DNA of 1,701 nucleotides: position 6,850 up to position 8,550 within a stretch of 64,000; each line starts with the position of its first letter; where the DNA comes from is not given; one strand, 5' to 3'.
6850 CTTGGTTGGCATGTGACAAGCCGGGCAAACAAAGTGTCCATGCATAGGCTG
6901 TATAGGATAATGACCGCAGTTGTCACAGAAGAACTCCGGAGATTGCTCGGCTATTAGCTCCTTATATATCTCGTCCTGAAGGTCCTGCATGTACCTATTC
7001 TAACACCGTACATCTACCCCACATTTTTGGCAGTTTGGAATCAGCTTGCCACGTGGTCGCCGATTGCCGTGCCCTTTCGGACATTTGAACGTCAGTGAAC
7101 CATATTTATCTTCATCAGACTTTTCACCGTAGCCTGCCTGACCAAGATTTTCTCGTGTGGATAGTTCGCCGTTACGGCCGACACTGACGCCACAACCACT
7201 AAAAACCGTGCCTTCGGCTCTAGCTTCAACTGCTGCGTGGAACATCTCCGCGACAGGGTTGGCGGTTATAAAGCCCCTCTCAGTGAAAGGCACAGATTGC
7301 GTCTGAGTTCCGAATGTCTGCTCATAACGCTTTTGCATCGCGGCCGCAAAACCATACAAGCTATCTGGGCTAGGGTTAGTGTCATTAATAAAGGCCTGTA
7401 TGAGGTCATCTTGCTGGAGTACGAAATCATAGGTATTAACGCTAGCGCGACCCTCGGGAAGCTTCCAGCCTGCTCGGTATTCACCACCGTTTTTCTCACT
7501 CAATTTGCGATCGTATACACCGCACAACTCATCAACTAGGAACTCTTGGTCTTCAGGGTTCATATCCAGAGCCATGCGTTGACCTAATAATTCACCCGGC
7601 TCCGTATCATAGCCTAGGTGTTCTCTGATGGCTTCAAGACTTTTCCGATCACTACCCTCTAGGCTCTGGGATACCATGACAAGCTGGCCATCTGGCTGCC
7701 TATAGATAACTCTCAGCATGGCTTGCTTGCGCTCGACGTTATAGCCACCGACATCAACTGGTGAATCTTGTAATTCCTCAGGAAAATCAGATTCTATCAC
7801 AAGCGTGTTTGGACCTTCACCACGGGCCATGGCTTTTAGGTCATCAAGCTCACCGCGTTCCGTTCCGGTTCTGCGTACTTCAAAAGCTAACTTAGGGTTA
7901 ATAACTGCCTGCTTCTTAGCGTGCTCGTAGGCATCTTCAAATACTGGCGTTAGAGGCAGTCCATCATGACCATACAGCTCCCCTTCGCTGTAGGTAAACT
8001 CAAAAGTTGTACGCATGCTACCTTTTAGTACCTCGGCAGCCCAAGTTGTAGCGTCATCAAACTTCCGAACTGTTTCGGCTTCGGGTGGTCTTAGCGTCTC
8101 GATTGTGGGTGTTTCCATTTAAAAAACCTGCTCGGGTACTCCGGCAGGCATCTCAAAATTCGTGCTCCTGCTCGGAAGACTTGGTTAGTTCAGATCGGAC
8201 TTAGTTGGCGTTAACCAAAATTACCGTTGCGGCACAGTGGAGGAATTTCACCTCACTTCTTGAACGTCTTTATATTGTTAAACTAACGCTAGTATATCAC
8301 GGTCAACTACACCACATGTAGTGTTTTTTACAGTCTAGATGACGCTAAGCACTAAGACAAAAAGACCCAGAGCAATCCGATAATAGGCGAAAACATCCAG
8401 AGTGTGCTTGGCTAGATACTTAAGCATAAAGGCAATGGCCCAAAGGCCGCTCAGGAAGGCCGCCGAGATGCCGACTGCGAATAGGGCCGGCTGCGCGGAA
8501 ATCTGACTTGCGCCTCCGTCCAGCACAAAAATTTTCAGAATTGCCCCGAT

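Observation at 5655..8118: Orphan operon behind the riboswitch-like leader: 372-aa zinc-ribbon protein, hidden 56-aa zinc-ribbon ORF, NadD, Fet4-like permease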

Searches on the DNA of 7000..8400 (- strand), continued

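Call 99: search_with_rna_model(model_id=R1, sources=[L074, L075, L076, L077, L078, L079, L080, L081, L082, L083, L084, L085, L086, L087, L088, L089, L090, L091, L092, L093, L094, L095, L096, L097, L098, L099, L100, L101, L102, L103, L104, L105, L106, L107, L108, L109, L110, L111, L112, L113, L114, L115, L116, L117, L118, L119, L120, L121, L122, L123, L124, L125, L126, L127, L128, L129, L130, L131, L132, L133, L134, L135, L136, L137, L138, L139, L140, L141, L142, L143, L144, L145, L146, L147, L148, L149, L150, L151, L152, L153, L154, L155, L156, L157, L158, L159, L160, L161, L162, L163, L164, L165, L166, L167, L168, L169, L170, L171, L172, L173], max_evalue=0.001)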
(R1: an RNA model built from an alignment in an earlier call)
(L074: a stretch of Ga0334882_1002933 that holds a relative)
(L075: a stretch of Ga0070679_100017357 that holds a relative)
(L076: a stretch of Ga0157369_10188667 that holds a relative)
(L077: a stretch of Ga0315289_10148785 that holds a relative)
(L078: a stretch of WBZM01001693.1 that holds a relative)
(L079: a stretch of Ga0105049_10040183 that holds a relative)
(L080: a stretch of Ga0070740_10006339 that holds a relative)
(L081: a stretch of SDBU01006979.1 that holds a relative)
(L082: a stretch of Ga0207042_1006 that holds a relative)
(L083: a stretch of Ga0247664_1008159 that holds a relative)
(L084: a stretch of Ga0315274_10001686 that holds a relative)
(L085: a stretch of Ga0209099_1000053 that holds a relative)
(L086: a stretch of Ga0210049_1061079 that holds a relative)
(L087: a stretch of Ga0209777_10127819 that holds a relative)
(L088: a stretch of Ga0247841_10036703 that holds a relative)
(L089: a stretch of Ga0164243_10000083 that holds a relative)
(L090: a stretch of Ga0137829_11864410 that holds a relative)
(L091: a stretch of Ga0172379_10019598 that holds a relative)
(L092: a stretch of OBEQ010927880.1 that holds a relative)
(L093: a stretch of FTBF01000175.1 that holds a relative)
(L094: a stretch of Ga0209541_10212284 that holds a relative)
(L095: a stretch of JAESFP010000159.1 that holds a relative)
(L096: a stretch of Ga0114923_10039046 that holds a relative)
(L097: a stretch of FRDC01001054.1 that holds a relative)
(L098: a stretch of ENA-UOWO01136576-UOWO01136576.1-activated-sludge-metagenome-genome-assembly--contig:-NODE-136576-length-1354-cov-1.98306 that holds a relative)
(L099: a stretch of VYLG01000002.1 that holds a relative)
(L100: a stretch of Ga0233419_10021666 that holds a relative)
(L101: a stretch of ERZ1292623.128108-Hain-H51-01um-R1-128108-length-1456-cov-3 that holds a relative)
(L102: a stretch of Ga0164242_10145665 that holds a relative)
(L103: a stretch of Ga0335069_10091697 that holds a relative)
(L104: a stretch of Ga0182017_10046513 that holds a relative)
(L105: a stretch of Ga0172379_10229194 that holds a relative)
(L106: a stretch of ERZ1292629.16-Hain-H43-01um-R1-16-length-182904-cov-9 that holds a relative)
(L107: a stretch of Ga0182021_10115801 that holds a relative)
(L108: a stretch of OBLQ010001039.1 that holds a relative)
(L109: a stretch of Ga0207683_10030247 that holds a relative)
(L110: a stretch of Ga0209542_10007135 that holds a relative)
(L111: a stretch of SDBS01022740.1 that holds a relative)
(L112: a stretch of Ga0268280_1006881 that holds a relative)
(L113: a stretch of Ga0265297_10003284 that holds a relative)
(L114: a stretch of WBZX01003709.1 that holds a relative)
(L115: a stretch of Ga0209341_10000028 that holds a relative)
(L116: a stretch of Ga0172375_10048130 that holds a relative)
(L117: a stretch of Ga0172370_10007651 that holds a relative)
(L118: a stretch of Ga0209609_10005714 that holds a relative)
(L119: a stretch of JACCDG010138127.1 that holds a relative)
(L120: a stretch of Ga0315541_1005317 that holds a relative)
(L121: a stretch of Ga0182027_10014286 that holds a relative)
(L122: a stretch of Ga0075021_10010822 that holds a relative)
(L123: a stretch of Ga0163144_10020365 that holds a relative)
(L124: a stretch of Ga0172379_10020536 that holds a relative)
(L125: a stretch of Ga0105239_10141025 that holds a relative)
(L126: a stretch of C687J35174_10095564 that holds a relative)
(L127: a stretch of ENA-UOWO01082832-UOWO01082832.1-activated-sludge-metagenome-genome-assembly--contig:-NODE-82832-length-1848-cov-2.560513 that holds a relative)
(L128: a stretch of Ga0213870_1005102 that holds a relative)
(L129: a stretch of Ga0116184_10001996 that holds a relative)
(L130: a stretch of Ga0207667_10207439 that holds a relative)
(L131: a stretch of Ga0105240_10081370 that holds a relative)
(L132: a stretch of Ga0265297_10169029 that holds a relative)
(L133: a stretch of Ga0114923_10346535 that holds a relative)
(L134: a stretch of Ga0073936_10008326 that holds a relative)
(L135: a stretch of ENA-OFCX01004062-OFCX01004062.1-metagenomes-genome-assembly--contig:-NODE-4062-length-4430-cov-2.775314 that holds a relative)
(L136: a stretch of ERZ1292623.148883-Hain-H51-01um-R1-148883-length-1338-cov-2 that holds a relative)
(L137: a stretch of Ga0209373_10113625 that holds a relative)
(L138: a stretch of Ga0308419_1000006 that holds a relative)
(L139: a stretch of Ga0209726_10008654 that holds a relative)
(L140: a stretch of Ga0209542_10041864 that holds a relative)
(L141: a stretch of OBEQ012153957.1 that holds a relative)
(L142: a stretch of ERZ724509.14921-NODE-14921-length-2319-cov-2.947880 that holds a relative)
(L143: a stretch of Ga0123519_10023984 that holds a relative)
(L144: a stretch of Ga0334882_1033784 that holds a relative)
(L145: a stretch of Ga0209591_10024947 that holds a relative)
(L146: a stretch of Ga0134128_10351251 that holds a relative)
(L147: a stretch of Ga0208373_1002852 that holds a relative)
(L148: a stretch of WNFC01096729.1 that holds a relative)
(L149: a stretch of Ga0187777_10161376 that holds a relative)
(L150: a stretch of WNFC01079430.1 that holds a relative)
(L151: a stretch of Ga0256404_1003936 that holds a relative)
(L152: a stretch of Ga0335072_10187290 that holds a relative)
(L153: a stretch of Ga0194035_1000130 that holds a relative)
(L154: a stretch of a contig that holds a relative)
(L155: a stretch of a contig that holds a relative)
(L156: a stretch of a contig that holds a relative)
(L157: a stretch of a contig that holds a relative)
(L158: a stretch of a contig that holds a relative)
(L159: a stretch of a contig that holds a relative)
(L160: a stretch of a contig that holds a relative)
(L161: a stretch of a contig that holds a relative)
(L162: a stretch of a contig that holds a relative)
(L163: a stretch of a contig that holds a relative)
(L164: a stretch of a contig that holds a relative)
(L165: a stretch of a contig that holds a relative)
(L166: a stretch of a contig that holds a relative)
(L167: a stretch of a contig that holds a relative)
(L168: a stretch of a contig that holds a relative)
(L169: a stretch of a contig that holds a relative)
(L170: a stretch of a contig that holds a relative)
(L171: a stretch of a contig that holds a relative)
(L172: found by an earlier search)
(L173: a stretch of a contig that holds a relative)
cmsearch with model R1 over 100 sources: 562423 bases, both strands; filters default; matches with E-value up to 0.001: 99.
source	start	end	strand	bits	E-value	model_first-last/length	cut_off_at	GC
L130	1641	1738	+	97.4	6e-18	1-100/100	no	0.59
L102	571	668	-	94.3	2.8e-17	1-100/100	no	0.48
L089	5744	5843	-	92.4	7e-17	1-100/100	no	0.43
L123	3127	3226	-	92.3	7.3e-17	1-100/100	no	0.46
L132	481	594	-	89.5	2.9e-16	1-100/100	no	0.46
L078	5719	5828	+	87.6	7.4e-16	1-100/100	no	0.47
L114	2049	2162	+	86.6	1.2e-15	1-100/100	no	0.47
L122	4374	4487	+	86.5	1.3e-15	1-100/100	no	0.48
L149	1208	1332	-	83.8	4.9e-15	1-100/100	no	0.45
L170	1776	1890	-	83.4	6e-15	1-100/100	no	0.45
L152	213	333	-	81.4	1.6e-14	1-100/100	no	0.44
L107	1478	1581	-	77.1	1.3e-13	1-100/100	no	0.36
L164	979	1106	+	77.1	1.3e-13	1-100/100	no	0.5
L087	261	364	+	75.3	3.2e-13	1-100/100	no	0.32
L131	558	685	+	75.1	3.4e-13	1-100/100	no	0.5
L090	1807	1907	-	75.1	3.5e-13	1-100/100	no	0.45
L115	802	905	+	72.1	1.5e-12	1-100/100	no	0.33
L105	911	1030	-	70.1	4e-12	1-100/100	no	0.4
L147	2958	3079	-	70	4.3e-12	1-100/100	no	0.43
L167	4975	5082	-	70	4.4e-12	1-100/100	no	0.49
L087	1460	1558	+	69.6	5.1e-12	1-100/100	no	0.46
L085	3079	3201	+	69.2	6.4e-12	1-100/100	no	0.38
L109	2656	2782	-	68.5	8.9e-12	1-100/100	no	0.48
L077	236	337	+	68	1.2e-11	1-100/100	no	0.42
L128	2115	2244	-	67.7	1.3e-11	1-100/100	no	0.45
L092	4675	4797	+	66.7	2.2e-11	1-100/100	no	0.48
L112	1406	1529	+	66.4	2.6e-11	1-100/100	no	0.44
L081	8513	8618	+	65.8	3.4e-11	1-100/100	no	0.44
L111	945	1050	+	65.6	3.7e-11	1-100/100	no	0.44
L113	5057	5152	-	65.3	4.4e-11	1-100/100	no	0.4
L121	3927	4032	+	64.3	7e-11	1-100/100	no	0.42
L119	3973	4090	+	64.1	8e-11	1-100/100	no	0.39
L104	1706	1839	-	63.9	8.7e-11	1-100/100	no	0.38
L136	281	409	+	63.1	1.3e-10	1-100/100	no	0.43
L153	7149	7264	+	62.2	2e-10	1-100/100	no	0.41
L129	1165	1260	+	62.2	2e-10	1-100/100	no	0.38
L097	5835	5938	-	62.1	2.1e-10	1-100/100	no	0.57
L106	7425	7543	+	61.3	3.1e-10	1-100/100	no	0.45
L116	3855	3949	-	61.1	3.4e-10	1-100/100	no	0.49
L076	2082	2167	-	60.7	4.1e-10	31-100/100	5'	0.55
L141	1135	1227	+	60.6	4.4e-10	1-100/100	no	0.52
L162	823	946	-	60.2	5.4e-10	1-100/100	no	0.41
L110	3771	3875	-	59.3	8.2e-10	1-100/100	no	0.42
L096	2602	2705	-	59.2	8.6e-10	1-100/100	no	0.42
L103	859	1068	+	58.9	1e-09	1-100/100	no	0.47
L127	1454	1543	-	58.8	1.1e-09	1-100/100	no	0.34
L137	57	149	-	58.6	1.2e-09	1-100/100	no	0.43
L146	1118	1239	+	57.6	1.9e-09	1-100/100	no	0.44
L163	1526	1649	-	57.2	2.4e-09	1-100/100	no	0.44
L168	1383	1500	+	57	2.5e-09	1-100/100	no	0.42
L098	1154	1285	+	56.7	3e-09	1-100/100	no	0.39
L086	22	149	+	56.2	3.8e-09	1-100/100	no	0.45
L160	2786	2893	+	55.5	5.3e-09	1-100/100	no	0.44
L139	4374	4506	-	55.1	6.7e-09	1-100/100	no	0.56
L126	505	631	+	54.5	8.8e-09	1-100/100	no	0.5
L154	170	277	-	54.3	9.8e-09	1-100/100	no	0.44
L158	974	1070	+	54.2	1e-08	1-100/100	no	0.34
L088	3043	3132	+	54.2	1e-08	1-100/100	no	0.43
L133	174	277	+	54.2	1e-08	1-100/100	no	0.43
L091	4624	4753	-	53.8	1.2e-08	1-100/100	no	0.4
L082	1285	1402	-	53.4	1.5e-08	1-100/100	no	0.57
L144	2119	2250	-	53.2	1.7e-08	1-100/100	no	0.37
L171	151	280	+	52.6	2.3e-08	1-100/100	no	0.43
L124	3645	3739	+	52.3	2.7e-08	1-100/100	no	0.45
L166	485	609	-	51.7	3.4e-08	1-100/100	no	0.39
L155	7041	7132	-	51.3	4.4e-08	1-100/100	no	0.45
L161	2038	2160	-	50.8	5.6e-08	1-100/100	no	0.59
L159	147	241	-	49.7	9.4e-08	1-100/100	no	0.42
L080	5916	6041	+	48.5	1.7e-07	1-100/100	no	0.49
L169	691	798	+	47.6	2.6e-07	1-100/100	no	0.33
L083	1814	1937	-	47.6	2.7e-07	1-100/100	no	0.56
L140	1844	1965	-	47.4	2.9e-07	1-100/100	no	0.48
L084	567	700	+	47.4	2.9e-07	1-100/100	no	0.54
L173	4590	4701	-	47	3.5e-07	1-100/100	no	0.51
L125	2555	2684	-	46.3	4.9e-07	1-100/100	no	0.47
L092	3118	3222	+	46.1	5.4e-07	1-100/100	no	0.39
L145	3985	4077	-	46.1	5.5e-07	1-100/100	no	0.47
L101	711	823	+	45.5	7.5e-07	1-100/100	no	0.5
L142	459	548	-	45.2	8.4e-07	1-100/100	no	0.54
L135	3986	4077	-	45.2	8.8e-07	1-100/100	no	0.49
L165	861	979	+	44.2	1.4e-06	1-100/100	no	0.56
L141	425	529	+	43.7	1.8e-06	1-100/100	no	0.41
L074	4694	4816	-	41.7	4.7e-06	1-100/100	no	0.54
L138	4074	4187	-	41.7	4.9e-06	1-100/100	no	0.62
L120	6836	6938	-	40.7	7.9e-06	1-100/100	no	0.47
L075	6862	6966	-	40.7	8e-06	16-100/100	5'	0.5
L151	6818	6926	-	40.4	9.1e-06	1-100/100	no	0.61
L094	411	514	-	38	3e-05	1-100/100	no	0.54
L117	7468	7606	-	37.2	4.4e-05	1-100/100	no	0.47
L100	1084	1147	+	34.6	0.00016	26-73/100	no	0.66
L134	129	191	-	34.5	0.00016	26-73/100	no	0.63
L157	765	877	-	34.2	0.00019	1-100/100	no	0.59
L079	353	453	+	33.4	0.00029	1-100/100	no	0.46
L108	4051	4101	-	33.2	0.00032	25-74/100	no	0.65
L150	478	609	-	33.1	0.00034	1-100/100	no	0.62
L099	2888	2944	+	32.5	0.00044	29-71/100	no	0.61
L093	594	722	+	31.8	0.00062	1-100/100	no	0.6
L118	6232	6337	+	31.6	0.0007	1-100/100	no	0.63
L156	1625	1729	-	30.9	0.00099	1-100/100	no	0.63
